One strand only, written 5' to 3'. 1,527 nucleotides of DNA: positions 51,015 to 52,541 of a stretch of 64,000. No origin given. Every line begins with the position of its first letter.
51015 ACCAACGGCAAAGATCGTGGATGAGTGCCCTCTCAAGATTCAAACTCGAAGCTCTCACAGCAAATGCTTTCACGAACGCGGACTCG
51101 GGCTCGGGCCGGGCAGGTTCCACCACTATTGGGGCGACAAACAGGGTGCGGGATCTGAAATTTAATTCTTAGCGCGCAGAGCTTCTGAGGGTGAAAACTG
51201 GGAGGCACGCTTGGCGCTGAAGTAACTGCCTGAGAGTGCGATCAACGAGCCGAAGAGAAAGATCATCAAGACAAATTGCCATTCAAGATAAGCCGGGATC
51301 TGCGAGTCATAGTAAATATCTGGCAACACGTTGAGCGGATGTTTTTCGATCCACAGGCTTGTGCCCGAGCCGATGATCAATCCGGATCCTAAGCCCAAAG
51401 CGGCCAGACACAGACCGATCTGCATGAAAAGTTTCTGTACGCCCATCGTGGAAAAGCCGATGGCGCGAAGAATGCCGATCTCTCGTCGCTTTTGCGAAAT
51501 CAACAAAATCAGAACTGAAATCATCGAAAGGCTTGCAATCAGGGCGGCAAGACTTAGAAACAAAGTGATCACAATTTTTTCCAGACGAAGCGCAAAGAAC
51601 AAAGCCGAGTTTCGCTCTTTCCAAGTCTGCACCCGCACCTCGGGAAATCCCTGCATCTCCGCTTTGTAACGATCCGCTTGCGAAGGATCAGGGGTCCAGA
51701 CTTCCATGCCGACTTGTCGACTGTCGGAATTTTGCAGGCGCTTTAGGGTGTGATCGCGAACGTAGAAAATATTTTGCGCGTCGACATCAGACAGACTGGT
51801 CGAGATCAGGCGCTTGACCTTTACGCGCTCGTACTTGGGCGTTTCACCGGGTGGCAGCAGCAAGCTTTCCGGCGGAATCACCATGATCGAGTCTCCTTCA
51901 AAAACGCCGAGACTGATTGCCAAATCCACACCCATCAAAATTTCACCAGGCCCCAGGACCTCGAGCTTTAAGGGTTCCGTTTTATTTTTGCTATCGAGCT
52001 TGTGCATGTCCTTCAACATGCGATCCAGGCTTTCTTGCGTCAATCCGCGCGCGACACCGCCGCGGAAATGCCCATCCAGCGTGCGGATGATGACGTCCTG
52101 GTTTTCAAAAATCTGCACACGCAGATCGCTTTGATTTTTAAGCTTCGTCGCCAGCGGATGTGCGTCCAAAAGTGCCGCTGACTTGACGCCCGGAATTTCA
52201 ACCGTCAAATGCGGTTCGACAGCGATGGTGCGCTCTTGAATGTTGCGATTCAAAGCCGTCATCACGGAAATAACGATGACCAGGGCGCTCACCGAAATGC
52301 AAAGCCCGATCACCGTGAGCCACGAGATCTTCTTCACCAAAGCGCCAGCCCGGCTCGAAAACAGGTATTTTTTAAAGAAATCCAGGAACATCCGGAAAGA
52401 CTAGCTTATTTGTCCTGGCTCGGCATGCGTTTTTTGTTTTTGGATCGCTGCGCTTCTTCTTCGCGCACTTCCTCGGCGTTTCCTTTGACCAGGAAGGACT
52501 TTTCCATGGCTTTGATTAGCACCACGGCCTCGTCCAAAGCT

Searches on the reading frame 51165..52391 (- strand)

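Call 91: search_protein_families(library=pfam, proteins=[window:51165-52391:-], max_evalue=0.0001)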
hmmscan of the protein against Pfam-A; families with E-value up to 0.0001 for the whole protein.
window:51165-52391:- (409 aa): 1 family
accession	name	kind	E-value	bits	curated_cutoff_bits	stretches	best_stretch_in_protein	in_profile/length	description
PF02687.27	FtsX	-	3.7e-14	53.2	25.5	1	277-401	2-120/120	FtsX-like permease C-terminal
